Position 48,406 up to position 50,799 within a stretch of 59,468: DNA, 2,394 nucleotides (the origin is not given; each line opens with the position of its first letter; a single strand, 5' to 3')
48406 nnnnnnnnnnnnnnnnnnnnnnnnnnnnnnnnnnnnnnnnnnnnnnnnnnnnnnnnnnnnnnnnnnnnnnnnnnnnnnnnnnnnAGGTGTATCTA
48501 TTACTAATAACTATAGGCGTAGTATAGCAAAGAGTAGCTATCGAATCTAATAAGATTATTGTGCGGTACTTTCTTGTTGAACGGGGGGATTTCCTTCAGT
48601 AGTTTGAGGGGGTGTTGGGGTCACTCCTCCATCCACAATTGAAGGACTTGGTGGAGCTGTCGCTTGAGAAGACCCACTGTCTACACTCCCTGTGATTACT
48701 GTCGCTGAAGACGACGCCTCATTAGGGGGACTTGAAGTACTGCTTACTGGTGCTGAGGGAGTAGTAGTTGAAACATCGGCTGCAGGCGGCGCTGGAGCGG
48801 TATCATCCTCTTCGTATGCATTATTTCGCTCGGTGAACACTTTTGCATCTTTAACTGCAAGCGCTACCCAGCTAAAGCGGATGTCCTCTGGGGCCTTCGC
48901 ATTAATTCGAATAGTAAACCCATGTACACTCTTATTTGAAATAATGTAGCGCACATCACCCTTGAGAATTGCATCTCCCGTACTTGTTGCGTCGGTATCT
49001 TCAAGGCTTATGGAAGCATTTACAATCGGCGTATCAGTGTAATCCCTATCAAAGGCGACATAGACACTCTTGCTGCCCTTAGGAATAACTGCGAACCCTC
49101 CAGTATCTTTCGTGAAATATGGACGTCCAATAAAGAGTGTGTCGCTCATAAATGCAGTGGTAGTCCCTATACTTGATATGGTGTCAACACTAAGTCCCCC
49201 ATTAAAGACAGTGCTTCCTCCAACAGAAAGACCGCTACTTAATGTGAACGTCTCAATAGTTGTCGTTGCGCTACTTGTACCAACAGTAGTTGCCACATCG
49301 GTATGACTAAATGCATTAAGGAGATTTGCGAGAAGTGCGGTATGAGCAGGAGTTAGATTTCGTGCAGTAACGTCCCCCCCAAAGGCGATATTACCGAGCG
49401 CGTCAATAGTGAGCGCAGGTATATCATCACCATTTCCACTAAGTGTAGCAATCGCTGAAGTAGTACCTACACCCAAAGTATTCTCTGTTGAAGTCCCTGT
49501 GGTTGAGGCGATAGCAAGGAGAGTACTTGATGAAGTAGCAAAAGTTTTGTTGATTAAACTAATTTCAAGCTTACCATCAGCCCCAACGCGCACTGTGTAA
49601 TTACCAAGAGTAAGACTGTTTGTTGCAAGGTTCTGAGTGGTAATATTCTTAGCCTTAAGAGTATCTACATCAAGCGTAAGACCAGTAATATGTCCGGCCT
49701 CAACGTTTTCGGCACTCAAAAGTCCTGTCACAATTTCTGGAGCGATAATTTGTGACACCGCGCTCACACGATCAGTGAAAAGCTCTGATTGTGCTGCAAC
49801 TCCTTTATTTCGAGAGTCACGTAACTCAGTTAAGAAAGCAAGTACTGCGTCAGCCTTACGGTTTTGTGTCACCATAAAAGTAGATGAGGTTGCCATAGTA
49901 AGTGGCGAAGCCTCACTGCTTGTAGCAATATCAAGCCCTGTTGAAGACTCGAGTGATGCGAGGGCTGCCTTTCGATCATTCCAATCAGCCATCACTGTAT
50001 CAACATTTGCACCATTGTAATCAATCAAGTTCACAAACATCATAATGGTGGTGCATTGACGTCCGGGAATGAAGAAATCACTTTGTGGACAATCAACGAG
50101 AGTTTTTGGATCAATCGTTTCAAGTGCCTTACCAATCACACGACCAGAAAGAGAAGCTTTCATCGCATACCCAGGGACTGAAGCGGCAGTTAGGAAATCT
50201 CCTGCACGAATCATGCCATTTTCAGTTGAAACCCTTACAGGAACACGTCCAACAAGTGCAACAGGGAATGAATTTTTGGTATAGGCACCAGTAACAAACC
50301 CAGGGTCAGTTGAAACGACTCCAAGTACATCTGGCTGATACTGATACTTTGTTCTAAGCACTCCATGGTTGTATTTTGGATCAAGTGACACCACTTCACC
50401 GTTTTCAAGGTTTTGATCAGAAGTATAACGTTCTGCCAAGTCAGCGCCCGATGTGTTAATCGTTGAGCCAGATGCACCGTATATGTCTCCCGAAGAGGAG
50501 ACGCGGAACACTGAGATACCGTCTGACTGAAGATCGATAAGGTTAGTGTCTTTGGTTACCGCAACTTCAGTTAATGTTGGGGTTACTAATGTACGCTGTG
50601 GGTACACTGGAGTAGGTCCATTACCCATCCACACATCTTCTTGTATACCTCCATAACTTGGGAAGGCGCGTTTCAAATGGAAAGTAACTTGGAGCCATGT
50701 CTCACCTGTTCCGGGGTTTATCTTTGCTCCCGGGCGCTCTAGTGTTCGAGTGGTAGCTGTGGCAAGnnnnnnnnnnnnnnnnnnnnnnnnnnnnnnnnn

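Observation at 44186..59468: Five-gene minus-strand cluster: giant tail-fibre-like adhesin, TM protein, dockerin protein and two cohesin anchors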

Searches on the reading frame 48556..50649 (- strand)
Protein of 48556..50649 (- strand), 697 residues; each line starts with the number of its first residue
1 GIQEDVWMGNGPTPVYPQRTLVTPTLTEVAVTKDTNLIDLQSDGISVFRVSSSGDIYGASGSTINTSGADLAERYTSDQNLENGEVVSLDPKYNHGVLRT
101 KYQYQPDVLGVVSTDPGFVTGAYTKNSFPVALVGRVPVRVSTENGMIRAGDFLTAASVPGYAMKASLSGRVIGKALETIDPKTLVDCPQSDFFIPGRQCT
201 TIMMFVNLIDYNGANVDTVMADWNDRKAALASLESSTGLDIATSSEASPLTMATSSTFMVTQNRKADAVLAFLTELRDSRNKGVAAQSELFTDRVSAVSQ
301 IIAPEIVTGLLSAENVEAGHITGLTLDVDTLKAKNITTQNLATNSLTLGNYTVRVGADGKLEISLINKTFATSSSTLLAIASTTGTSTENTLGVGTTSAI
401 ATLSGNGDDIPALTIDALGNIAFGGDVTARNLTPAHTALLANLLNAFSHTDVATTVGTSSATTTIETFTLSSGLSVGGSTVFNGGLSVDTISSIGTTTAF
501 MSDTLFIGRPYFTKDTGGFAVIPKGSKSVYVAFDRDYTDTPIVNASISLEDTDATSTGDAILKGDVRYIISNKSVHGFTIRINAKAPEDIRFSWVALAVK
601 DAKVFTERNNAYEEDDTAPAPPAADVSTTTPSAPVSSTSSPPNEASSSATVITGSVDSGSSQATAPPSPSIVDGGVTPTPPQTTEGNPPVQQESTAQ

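Call 46: find_homologous_proteins(query=window:48556-50649:-, max_evalue=0.001)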
Query window:48556-50649:- (697 aa): 91 proteins with E <= 0.001 among 8000 candidates.
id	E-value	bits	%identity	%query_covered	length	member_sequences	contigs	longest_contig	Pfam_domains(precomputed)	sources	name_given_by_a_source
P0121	0.0e+0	1256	92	90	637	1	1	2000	-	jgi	jgi:hypothetical protein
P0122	1.9e-173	596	59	75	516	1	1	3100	-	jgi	jgi:hypothetical protein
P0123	1.1e-161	557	48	91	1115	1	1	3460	-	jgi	jgi:hypothetical protein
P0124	6.7e-150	518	43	98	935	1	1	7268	-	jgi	jgi:hypothetical protein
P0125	1.6e-145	504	41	99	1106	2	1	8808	-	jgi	jgi:hypothetical protein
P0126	2.2e-145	504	44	91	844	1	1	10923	-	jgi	jgi:hypothetical protein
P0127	2.5e-142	493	44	91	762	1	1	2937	-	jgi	-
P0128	6.1e-141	489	41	98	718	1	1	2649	-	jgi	jgi:hypothetical protein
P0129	7.9e-135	469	44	91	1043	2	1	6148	-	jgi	jgi:hypothetical protein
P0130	6.5e-132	459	44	91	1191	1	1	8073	-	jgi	jgi:hypothetical protein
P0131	2.3e-126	441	42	90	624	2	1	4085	-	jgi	jgi:hypothetical protein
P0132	5.0e-125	436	49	50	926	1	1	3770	-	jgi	jgi:hypothetical protein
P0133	2.3e-123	431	40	92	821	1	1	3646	-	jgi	jgi:hypothetical protein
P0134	2.2e-112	395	48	47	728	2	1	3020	-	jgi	jgi:hypothetical protein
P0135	1.8e-110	388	43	74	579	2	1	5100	-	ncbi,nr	ncbi:MAG: hypothetical protein QG579_453, partial [Patescibacteria group bacterium]|nr:hypothetical 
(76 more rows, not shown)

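Call 65: predict_structure(alignment_id=A5)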
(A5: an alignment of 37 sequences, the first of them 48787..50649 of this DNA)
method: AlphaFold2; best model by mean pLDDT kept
length: 621 residues; sequences in the alignment: 37
mean_pLDDT: 66.4   pTM: 0.36
mean pLDDT of the five models: 66.4, 64.2, 63.5, 62.9, 62.8
residues with pLDDT >= 90: 129; 70-90: 150; 50-70: 181; < 50: 161
segments of 3 or more residues with pLDDT < 50: 1-28, 32-36, 39-44, 244-263, 285-306, 340-343, 368-407, 429-432, 448-468, 612-614
pLDDT, mean of each block of 10 residues (from residue 1): 36 44 44 47 52 59 66 90 93 88 88 86 84 90 91 92 83 91 89 85 81 62 70 64 42 34 56 67 46 33 44 58 57 55 59 71 60 35 34 32 45 67 57 54 53 36 43 63 70 71 74 83 95 89 89 79 90 94 92 90 70 50 50
secondary structure, 60 per line:
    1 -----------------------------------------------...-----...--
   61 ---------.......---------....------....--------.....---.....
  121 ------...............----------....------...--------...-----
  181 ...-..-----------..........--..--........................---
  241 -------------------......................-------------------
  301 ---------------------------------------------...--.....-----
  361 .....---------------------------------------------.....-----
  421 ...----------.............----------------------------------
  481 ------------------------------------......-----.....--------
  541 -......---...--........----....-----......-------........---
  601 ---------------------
elements in order: E48-50 E56-58 E70-76 E86-89 E96-99 E108-112 E116-120 E127-141 E152-155 E162-164 E173-175 E198-207 H216-237 H260-281 E346-348 E351-355 E361-365 E411-415 E421-423 H434-446 E517-522 E528-532 E542-547 H556-563 E568-571 E577-582 E590-597

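Call 67: fold_search(model_id=the predicted structure, library=pdb)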
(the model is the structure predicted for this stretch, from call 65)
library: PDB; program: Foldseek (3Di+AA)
matches with E <= 10: 263; with E <= 0.001: 0
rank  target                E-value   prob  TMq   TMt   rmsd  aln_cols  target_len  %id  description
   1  6qyy_A                1.3e-03  1.00  0.14  0.58   6.3       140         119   13  The crystal structure of head fiber gp8.5 N base in bacteriophage phi29 (released 2019-06-12)
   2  8qsy_LJ               1.4e-03  1.00  0.15  0.65   8.1       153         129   16  Portal capsid interface of full Haloferax tailed virus 1. (released 2024-10-23)
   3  6qyy_B                1.5e-03  1.00  0.13  0.57   6.4       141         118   13  The crystal structure of head fiber gp8.5 N base in bacteriophage phi29 (released 2019-06-12)
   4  3wmp_A                4.0e-03  1.00  0.10  0.55   5.2        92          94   16  Crystal structure of SLL-2 (released 2015-01-14)
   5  6qvk_1e               5.3e-03  1.00  0.14  0.29   6.1       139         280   12  The cryo-EM structure of bacteriophage phi29 prohead (released 2019-06-12)
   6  6qvk_1f               1.2e-02  1.00  0.14  0.28   7.4       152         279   11  The cryo-EM structure of bacteriophage phi29 prohead (released 2019-06-12)
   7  9ocb_H                1.3e-02  1.00  0.16  0.55   8.0       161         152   12  Sf11 capsid Icosahedral Reconstruction (released 2025-11-12)
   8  2ccv                  1.7e-02  1.00  0.09  0.53   6.1       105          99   16  Structure of Helix Pomatia agglutinin with zinc and N-acetyl-alpha-D- galactoseamine (GalNAc) (released 2006-05-15)
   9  4q56_A                1.8e-02  1.00  0.08  0.46  12.8        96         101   17  Structure of Helix aspersa agglutinin with natural glycosylation and N-acetyl-alpha-D-galactosamine (GalNAc) (released 2015-10-14)
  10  9ocb_I                2.6e-02  0.99  0.13  0.48   8.8       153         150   10  Sf11 capsid Icosahedral Reconstruction (released 2025-11-12)
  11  6cl6_A                2.9e-02  1.00  0.10  0.17   3.8        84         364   14  Structure of P. aeruginosa R2 pyocin fiber PA0620 comprising C-terminal residues 323-691 (released 2018-06-27)
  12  9gay_C                2.9e-02  0.72  0.10  0.38  12.5       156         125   14  Extended phiCD508 capsid (released 2025-03-26)
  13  7eea_C                3.1e-02  1.00  0.10  0.09   2.6        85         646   14  Cyanophage Pam1 tailspike receptor-binding domain (released 2021-10-20)
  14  2ce6                  3.2e-02  0.99  0.08  0.47  12.7        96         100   17  Structure of Helix Pomatia agglutinin with no ligands (released 2006-05-15)
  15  7eea_B                3.8e-02  1.00  0.10  0.09   2.5        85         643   15  Cyanophage Pam1 tailspike receptor-binding domain (released 2021-10-20)
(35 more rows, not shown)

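Call 87: fold_search(model_id=the predicted structure, library=viral)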
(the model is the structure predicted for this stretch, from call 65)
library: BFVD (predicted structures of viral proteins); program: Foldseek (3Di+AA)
matches with E <= 10: 433; with E <= 0.001: 42
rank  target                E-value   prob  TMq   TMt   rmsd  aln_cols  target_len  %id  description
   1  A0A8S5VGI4            1.3e-12  1.00  0.20  0.64   8.6       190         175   26  Preneck appendage protein [Myoviridae sp. ctkfK18]
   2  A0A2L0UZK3            1.6e-12  1.00  0.19  0.20  10.4       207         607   24  Uncharacterized protein [Agrobacterium phage Atu_ph07]
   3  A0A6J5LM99            2.9e-12  1.00  0.19  0.54  14.3       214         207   27  Uncharacterized protein [uncultured Caudovirales phage]
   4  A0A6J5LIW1            1.9e-11  1.00  0.20  0.61   3.4       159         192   29  Uncharacterized protein [uncultured Caudovirales phage]
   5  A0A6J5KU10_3          1.9e-11  1.00  0.20  0.11   5.3       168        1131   28  Uncharacterized protein [uncultured Caudovirales phage]
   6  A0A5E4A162            2.1e-11  1.00  0.19  0.25  14.7       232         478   25  (no name in the UniProt tables at hand)
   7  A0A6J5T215            3.9e-11  1.00  0.20  0.23   9.1       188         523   28  Uncharacterized protein [uncultured Caudovirales phage]
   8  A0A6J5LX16            4.1e-11  1.00  0.20  0.18   8.2       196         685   26  Uncharacterized protein [uncultured Caudovirales phage]
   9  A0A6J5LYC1            5.5e-11  1.00  0.20  0.09   8.2       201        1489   24  Uncharacterized protein [uncultured Caudovirales phage]
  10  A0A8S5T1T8            9.6e-11  1.00  0.20  0.67  13.1       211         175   22  Preneck appendage protein barrel, VIRAL PROTEIN.8A [Myoviridae sp. ctWb16]
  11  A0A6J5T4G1            1.7e-10  1.00  0.20  0.34  14.1       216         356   23  Uncharacterized protein [uncultured Caudovirales phage]
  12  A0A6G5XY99            3.9e-10  1.00  0.20  0.23  13.3       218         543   22  (no name in the UniProt tables at hand)
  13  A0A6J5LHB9            4.9e-10  1.00  0.19  0.19  12.8       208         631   25  Uncharacterized protein [uncultured Caudovirales phage]
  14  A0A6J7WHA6            8.2e-10  1.00  0.19  0.40  14.2       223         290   23  Uncharacterized protein [uncultured Caudovirales phage]
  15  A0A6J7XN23            9.7e-10  1.00  0.20  0.30   7.8       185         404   24  Major tropism determinant N-terminal domain-containing protein [uncultured Caudovirales phage]
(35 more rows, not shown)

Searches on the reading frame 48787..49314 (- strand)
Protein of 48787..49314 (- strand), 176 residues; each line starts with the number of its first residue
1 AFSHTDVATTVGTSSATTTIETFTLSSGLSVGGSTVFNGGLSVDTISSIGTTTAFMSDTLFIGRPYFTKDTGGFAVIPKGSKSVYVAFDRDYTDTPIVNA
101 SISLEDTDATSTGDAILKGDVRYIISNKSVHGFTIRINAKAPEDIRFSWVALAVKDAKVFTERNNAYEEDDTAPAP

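Call 40: search_solved_structures(query=A4, max_evalue=1, show_alignments=2)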
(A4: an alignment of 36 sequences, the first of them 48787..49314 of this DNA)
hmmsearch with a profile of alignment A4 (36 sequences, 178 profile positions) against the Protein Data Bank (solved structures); distinct sequences matched with E-value up to 1: 0.

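Call 42: search_protein_families(library=pfam, alignment_id=A4, max_evalue=0.1)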
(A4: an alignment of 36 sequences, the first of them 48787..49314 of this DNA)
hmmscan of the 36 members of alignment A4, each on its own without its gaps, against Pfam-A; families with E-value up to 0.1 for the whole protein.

A. member 1, window:48787-49314:- (176 aa): 2 families
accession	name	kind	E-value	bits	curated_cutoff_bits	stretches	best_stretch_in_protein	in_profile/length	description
PF09458.16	H_lectin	-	0.0035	17.9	24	1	84-151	2-66/67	H-type lectin domain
PF19917.4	bpX1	-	0.0035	17.5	27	1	47-74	36-63/82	MoxR-vWA-beta-propeller ternary system domain bpX1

B. families by the number of members that match (of 36 scanned): 9 families
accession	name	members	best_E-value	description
PF09458.16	H_lectin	22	1.6e-05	H-type lectin domain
PF19917.4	bpX1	1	0.0035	MoxR-vWA-beta-propeller ternary system domain bpX1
PF08985.17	DP-EP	1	0.01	DP-EP family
PF24545.1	Ig_TPPC8_2nd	1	0.017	TPPC8 second Ig-like domain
PF22957.2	NUP210_Ig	1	0.049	NUP210 Ig-like domain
PF19774.5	DUF6260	1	0.059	Family of unknown function (DUF6260)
PF12421.14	Ig_GpJ_C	1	0.077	Tip attachment protein J, C-terminal receptor binding domain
PF21158.3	flgK_1st_1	1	0.082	Flagellar hook-associated protein 1, D2-like domain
PF14236.12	DruA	1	0.094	Druantia protein DruA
